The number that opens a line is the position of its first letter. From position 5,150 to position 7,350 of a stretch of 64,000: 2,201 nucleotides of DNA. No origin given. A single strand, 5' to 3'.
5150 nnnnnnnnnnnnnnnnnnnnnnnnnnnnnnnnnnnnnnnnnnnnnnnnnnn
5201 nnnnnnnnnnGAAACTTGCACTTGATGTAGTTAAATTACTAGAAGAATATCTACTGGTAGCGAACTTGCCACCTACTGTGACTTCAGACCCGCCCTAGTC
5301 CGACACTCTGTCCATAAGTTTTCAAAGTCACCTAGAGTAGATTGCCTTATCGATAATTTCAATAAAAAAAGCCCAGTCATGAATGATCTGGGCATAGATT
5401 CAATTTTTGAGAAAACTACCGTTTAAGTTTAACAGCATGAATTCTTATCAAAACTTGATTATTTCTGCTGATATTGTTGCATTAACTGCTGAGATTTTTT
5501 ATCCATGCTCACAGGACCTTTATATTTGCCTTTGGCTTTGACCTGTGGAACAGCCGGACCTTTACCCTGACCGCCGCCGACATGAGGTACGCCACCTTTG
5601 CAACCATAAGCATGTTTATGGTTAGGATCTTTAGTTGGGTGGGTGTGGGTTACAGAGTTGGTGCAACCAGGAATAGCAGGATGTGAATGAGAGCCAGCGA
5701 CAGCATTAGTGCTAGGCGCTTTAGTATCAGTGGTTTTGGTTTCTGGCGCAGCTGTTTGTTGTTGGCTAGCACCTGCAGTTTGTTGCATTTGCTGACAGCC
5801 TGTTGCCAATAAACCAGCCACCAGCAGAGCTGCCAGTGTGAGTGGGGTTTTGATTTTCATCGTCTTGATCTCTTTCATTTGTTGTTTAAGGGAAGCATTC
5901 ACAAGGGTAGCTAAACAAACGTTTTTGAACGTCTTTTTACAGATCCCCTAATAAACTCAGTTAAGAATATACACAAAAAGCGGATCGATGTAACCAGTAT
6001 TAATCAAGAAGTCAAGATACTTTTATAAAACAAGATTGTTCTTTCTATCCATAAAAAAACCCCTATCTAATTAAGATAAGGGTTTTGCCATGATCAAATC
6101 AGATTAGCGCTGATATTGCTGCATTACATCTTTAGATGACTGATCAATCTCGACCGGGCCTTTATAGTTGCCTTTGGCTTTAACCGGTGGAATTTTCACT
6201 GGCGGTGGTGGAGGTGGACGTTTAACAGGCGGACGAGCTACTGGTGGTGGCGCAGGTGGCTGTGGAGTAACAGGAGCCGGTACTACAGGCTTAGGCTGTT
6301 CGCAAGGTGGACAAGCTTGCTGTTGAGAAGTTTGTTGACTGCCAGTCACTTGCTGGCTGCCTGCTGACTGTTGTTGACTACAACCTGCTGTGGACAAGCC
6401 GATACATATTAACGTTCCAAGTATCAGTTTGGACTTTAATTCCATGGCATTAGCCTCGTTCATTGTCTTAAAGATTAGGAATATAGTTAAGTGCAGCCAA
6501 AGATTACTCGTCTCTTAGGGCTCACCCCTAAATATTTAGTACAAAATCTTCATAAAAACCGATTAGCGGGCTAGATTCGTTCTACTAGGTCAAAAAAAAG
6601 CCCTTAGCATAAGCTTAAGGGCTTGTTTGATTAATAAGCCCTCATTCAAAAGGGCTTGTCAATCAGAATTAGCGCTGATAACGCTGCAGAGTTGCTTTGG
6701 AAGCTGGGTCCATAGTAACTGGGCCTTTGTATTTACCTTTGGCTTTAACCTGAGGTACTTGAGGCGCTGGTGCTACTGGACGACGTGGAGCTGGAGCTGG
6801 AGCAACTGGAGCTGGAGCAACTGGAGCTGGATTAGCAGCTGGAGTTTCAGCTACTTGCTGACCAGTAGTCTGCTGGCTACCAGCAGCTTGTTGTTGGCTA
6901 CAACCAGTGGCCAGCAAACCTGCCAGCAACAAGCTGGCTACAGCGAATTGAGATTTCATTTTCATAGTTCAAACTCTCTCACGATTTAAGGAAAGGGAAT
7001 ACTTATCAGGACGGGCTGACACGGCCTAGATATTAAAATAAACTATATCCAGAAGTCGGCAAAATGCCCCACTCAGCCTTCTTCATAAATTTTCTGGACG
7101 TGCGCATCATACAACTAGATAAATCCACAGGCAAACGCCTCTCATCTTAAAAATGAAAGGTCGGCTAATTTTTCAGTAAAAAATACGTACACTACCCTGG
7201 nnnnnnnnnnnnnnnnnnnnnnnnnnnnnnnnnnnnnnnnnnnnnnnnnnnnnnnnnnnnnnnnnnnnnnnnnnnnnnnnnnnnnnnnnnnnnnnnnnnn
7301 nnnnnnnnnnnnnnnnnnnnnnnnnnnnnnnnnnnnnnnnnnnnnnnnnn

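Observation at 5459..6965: Tandem triplet of small lipoproteins with a constant C-terminal motif and interchangeable linkers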

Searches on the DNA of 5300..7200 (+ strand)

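Call 74: search_dna_similar(query=window:5300-7200:+, collection=plasmids, mode=near, max_rows=5)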
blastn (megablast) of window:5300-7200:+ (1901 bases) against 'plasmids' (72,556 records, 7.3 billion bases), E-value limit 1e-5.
No match.

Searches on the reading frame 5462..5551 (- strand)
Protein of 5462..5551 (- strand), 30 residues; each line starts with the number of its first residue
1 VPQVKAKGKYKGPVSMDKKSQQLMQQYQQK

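Call 32: find_related_loci(query=A3, collection=genome_contigs, flank=4000)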
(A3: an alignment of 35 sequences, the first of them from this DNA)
Query A3 (30 aa) in genome_contigs; peptide patterns used: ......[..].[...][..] (x = any residue, [..] = any of these).
161 stretches matched a pattern; 47 encode a relative of the query (tblastn E <= 1e-3); 43 distinct loci.
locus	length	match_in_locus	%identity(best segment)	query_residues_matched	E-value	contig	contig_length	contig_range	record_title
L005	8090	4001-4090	73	1-30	2e-11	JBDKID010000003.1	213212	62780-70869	MAG: Pseudomonadota bacterium isolate flintriver_2019_sw_WHONDRS-S19S_0015_F_bin.4 scaffold_2, whole genome shotgun sequ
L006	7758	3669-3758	73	1-30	3e-11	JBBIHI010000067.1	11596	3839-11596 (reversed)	MAG: Thiotrichaceae bacterium isolate FAS170219_bin_110 NODE_806_length_11596_cov_3.03932, whole genome shotgun sequence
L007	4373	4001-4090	73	1-30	2e-10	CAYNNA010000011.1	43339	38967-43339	MAG TPA_asm: uncultured Thiothrix sp. isolate SRP257756_co1_221 genome assembly, contig: NODE_484_length_43339_cov_22.17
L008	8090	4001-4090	77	1-30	3e-10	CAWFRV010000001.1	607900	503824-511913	MAG: uncultured Gammaproteobacteria bacterium isolate MFD00905.bin.3.287 genome assembly, contig: contig_13069, whole ge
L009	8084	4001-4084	75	1-28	3e-10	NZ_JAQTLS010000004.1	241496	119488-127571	MAG: Thiothrix sp. isolate STA_22 NODE_95_length_241496_cov_28.179170_Sandtown_A, whole genome shotgun sequence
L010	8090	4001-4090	73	1-30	2e-10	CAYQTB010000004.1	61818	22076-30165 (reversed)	MAG TPA_asm: uncultured Thiothrix sp. isolate binchicken_co37_67 genome assembly, contig: NODE_222_length_61818_cov_1562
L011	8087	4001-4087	62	1-29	1e-9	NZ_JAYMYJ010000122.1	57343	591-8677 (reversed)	Candidatus Thiothrix sp. SCUT-1 NODE_479_length_57343_cov_98.506912, whole genome shotgun sequence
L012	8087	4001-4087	72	1-29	3e-9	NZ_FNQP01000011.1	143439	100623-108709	Thiothrix caldifontis strain DSM 21228, whole genome shotgun sequence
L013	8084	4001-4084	71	1-28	3e-9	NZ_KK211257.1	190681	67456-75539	Thiothrix lacustris DSM 21227 Q394DRAFT_scaffold00004.4, whole genome shotgun sequence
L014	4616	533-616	71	1-28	3e-9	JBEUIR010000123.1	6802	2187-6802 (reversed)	MAG: Candidatus Thiothrix namsaraevi isolate LIN_1_Thio scaffold_124, whole genome shotgun sequence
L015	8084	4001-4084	71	1-28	3e-9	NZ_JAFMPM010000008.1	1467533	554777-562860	Thiothrix fructosivorans strain ATCC 49748 Tfr_ch_unt2_linear_1_5Mb_v8, whole genome shotgun sequence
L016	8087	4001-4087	66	1-29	5e-9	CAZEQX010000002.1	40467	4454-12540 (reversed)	MAG TPA_asm: uncultured Thiothrix sp. isolate binchicken_co41_396 genome assembly, contig: NODE_301_length_40467_cov_11.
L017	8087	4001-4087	66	1-29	5e-9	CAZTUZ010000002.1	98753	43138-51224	MAG TPA_asm: uncultured Thiothrix sp. isolate binchicken_co35_324 genome assembly, contig: NODE_39_length_98753_cov_6.88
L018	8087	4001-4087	72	1-29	5e-9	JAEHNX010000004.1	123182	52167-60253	MAG: Candidatus Thiothrix moscowensis isolate RT NODE_93_length_123182_cov_19.9287_ID_10260753, whole genome shotgun seq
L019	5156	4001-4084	68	1-28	2e-8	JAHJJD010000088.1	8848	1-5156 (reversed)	MAG: Gammaproteobacteria bacterium isolate Modern_marine_rock_biofilm.mb.20 Modern_marine_rock.mb.20_k141_533867, whole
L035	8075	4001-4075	57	1-28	7e-6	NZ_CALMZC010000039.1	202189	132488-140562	MAG: uncultured Thiothrix sp. isolate SRR2107216_bin.17_CONCOCT_v1.1_MAG ERZ794920.12, whole genome shotgun sequence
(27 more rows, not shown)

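Call 37: search_protein_representatives(alignment_id=A3)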
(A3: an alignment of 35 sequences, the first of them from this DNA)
Query: 35 sequences, 29 profile positions. Proteins with E-value up to 0.001 (for the whole library): 44; up to 1e-10: 8; up to 1e-30: 0. The best 44 are listed.
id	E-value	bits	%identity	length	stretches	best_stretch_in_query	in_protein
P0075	1.4e-13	66.3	-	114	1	1-29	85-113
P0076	1.0e-12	63.6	-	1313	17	6-13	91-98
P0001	1.8e-12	62.8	-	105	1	1-29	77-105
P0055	3.0e-12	62.1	-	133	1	1-29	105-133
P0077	1.2e-11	60.2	-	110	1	1-29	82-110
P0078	1.8e-11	59.6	-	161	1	1-29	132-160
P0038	7.5e-11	57.6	-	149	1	1-29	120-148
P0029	9.6e-11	57.3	-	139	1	1-29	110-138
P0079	2.1e-10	56.2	-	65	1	2-29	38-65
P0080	1.3e-09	53.7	-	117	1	1-29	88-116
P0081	1.5e-09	53.5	-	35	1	1-29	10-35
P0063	2.0e-09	53.0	-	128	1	1-29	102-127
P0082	5.1e-09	51.7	-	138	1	1-29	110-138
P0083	5.1e-09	51.7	-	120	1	1-29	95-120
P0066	6.7e-09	51.4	-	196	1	1-29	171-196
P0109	8.7e-04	35.0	-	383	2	5-29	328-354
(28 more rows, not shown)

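Call 38: search_protein_families(library=pfam, proteins=[L035:4257-5240:+, L035:831-2114:+], max_evalue=10)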
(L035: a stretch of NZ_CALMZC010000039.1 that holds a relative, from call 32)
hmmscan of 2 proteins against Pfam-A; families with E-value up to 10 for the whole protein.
L035:4257-5240:+ (327 aa): 2 families
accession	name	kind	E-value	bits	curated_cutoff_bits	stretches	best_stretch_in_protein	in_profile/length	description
PF06940.17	DUF1287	-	5e-64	215.4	25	1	148-313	2-163/163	Domain of unknown function (DUF1287)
PF05257.22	CHAP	-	0.059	14.3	26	1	239-276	40-68/81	CHAP domain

L035:831-2114:+ (427 aa): 2 families
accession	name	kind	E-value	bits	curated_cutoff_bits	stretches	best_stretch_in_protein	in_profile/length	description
PF16138.10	DUF4846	-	3.7e-05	23.8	37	1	129-177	129-179/239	Domain of unknown function (4846)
PF11780.13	DUF3318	-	0.011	16.1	25.9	1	106-162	29-88/141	Protein of unknown function (DUF3318)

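Call 67: search_protein_families(library=pfam, proteins=[P0109], max_evalue=1)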
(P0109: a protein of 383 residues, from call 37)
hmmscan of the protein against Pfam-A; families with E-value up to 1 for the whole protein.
P0109 (383 aa): 7 families
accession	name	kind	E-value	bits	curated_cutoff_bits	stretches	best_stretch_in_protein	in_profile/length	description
PF01471.23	PG_binding_1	-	1.2e-67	224.4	23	4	138-192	3-57/57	Putative peptidoglycan binding domain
PF08823.16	PG_binding_2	-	9.9e-24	83.8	21.1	4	57-98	15-56/74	Putative peptidoglycan binding domain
PF09374.15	PG_binding_3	-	1.2e-05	25.9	24.6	1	60-94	3-39/76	Predicted Peptidoglycan domain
PF17243.7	POTRA_TamA_1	-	0.0063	17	26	0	311-337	29-55/74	POTRA domain TamA domain 1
PF16073.10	SAT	-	0.01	15.9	22.8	0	233-270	158-195/239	Starter unit:ACP transacylase in aflatoxin biosynthesis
PF08863.15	YolD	-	0.012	16.1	27.5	0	163-193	3-33/94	YolD-like protein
PF16581.11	HIGH_NTase1_ass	-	0.27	11.6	26.7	0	135-193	50-104/205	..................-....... C-terminal region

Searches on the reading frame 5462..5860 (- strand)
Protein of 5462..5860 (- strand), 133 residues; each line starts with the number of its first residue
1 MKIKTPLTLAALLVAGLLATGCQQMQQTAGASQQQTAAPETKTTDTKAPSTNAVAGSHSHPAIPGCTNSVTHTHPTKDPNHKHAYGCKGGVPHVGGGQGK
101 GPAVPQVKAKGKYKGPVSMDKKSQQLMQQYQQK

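Call 3: search_protein_families(library=pfam, proteins=[window:5462-5860:-], max_evalue=10)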
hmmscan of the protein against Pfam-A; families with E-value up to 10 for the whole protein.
seq(133 aa): 3 families
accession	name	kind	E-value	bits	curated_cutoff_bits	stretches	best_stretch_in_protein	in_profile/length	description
PF05283.16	MGC-24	-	0.0087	16.9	28.5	1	19-85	40-104/140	Multi-glycosylated core protein 24 (MGC-24), sialomucin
PF21827.1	New_glue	-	0.026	14.7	31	1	1-58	1-57/94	New glue protein family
PF23379.1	DUF7096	-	0.057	13.7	27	1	1-60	1-66/208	Domain of unknown function (DUF7096)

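Call 4: search_protein_families(library=ncbifam, proteins=[window:5462-5860:-], max_evalue=10)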
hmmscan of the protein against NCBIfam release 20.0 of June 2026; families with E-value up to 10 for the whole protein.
seq(133 aa): 2 families
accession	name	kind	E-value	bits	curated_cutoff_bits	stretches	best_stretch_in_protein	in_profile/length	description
NF045729.1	VlpA_Nterm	exception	0.025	14.6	175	1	9-71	17-80/122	variable lipoprotein VlpA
NF047413.1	heterocyst_PatX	equivalog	0.12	13.1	30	1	1-51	1-50/69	heterocyst-inhibiting protein PatX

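Call 11: find_homologous_proteins(query=window:5462-5860:-, max_evalue=10)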
Query seq(133 aa) (133 aa): 49 proteins with E <= 10 among 94 candidates.
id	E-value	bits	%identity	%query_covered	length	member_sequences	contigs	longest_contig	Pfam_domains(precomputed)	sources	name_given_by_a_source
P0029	7.0e-80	284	98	100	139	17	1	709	-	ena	-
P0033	3.9e-45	171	65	100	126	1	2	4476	-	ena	-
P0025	3.4e-42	162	64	100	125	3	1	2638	-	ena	-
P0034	4.4e-39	152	63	100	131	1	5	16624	-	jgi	jgi:outer membrane murein-binding lipoprotein Lpp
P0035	7.6e-39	151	50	68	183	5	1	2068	-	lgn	-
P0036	1.4e-38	150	39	100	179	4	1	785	-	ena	-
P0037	5.6e-38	148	36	100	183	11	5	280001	-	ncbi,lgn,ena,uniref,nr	ncbi:hypothetical protein [uncultured Thiothrix sp.]|uniref:hypothetical protein n=1 Tax=uncultured 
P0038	6.5e-38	148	54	100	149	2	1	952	-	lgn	-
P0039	3.5e-37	146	60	100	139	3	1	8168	-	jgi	jgi:hypothetical protein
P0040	7.3e-37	144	36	100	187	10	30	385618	-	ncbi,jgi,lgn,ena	ncbi:MAG: hypothetical protein ACH34X_02740 [Thiolinea sp.]|jgi:transposase-like protein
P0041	8.4e-37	144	37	99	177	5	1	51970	-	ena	-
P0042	9.6e-37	144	56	100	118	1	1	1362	-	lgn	-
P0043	1.3e-36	144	36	99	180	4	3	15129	-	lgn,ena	-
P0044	1.9e-36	143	34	99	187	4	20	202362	-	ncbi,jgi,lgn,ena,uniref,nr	ncbi:hypothetical protein [uncultured Thiothrix sp.]|jgi:transposase-like protein|uniref:hypothetica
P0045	6.6e-36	141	37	100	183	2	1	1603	-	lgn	-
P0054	1.7e-32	130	35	100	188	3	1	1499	PF01471.24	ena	-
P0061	2.5e-27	114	29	100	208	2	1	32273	PF01471.24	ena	-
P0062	1.3e-25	108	30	100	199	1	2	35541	PF01471.24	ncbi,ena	-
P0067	8.9e-17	80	42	60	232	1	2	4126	PF01471.24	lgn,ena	-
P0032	5.0e-15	74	33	100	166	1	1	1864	PF01471.24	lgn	-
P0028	2.7e-12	65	39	89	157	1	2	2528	PF01471.24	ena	-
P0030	5.2e-11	61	35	89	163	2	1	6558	PF01471.24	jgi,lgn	-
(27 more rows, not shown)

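Call 47: predict_structure(alignment_id=A4)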
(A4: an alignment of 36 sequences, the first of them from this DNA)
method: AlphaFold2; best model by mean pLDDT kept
length: 133 residues; sequences in the alignment: 36
mean_pLDDT: 57.3   pTM: 0.22
mean pLDDT of the five models: 57.3, 56.0, 54.7, 54.2, 50.8
residues with pLDDT >= 90: 0; 70-90: 23; 50-70: 66; < 50: 44
segments of 3 or more residues with pLDDT < 50: 24-39, 41-53, 90-99
pLDDT, mean of each block of 10 residues (from residue 1): 53 52 44 40 41 59 67 67 60 47 58 74 82 61
secondary structure, 60 per line:
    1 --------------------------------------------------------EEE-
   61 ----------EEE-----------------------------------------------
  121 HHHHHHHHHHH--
elements in order: E57-59 E71-73 H121-131

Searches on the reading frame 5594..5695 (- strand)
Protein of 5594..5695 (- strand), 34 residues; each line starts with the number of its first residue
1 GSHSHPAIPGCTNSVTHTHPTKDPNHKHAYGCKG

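Call 64: search_solved_structures(query=A6, max_evalue=10, show_alignments=2)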
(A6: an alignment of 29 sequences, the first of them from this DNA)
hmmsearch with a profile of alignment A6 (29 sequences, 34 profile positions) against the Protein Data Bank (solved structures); distinct sequences matched with E-value up to 10: 0.

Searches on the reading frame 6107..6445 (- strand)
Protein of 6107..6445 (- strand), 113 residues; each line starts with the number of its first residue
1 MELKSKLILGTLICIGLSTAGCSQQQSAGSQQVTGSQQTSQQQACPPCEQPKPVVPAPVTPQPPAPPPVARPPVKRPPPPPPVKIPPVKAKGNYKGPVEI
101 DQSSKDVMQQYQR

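Call 3: search_protein_families(library=pfam, proteins=[window:6107-6445:-], max_evalue=10)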
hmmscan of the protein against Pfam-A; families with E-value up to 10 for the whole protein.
seq(113 aa): 1 family
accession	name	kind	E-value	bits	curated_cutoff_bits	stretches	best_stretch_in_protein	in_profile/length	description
PF19495.4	DUF6030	-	0.14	12.1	26.7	1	31-94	24-83/254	Family of unknown function (DUF6030)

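Call 4: search_protein_families(library=ncbifam, proteins=[window:6107-6445:-], max_evalue=10)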
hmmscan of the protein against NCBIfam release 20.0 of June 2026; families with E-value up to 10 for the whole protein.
seq(113 aa): 2 families
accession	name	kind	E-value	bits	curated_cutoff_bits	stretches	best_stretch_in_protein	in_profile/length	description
NF052435.1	BamI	equivalog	0.05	13.4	180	1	4-81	3-77/226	biofilm-associated metzincin protease inhibitor BamI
NF011513.0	PRK14952.1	equivalog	0.96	8.3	737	1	11-89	354-424/596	DNA polymerase III subunits gamma/tau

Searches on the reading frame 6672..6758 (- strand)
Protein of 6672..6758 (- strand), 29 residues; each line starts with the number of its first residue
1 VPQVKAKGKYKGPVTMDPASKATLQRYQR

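Call 18: search_protein_families(library=pfam, alignment_id=A1, max_evalue=10)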
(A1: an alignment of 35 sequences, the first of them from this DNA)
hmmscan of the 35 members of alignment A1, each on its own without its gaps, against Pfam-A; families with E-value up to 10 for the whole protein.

A. member 1, seq(29 aa): 0 families

B. families by the number of members that match (of 35 scanned): 0 families

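Call 29: search_solved_structures(query=A1, max_evalue=10, show_alignments=3)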
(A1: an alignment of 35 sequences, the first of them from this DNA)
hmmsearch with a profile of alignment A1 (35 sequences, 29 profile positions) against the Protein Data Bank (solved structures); distinct sequences matched with E-value up to 10: 3.
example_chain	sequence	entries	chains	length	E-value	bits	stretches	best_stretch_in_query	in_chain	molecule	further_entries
7du7_A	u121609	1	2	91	0.0048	19.8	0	11-22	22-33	mkDPBB_sym1 protein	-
7dvf_A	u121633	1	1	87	0.019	17.9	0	11-22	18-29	reDPBB_sym2 protein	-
7dvc_A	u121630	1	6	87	0.051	16.5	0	11-22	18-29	reDPBB_sym1 protein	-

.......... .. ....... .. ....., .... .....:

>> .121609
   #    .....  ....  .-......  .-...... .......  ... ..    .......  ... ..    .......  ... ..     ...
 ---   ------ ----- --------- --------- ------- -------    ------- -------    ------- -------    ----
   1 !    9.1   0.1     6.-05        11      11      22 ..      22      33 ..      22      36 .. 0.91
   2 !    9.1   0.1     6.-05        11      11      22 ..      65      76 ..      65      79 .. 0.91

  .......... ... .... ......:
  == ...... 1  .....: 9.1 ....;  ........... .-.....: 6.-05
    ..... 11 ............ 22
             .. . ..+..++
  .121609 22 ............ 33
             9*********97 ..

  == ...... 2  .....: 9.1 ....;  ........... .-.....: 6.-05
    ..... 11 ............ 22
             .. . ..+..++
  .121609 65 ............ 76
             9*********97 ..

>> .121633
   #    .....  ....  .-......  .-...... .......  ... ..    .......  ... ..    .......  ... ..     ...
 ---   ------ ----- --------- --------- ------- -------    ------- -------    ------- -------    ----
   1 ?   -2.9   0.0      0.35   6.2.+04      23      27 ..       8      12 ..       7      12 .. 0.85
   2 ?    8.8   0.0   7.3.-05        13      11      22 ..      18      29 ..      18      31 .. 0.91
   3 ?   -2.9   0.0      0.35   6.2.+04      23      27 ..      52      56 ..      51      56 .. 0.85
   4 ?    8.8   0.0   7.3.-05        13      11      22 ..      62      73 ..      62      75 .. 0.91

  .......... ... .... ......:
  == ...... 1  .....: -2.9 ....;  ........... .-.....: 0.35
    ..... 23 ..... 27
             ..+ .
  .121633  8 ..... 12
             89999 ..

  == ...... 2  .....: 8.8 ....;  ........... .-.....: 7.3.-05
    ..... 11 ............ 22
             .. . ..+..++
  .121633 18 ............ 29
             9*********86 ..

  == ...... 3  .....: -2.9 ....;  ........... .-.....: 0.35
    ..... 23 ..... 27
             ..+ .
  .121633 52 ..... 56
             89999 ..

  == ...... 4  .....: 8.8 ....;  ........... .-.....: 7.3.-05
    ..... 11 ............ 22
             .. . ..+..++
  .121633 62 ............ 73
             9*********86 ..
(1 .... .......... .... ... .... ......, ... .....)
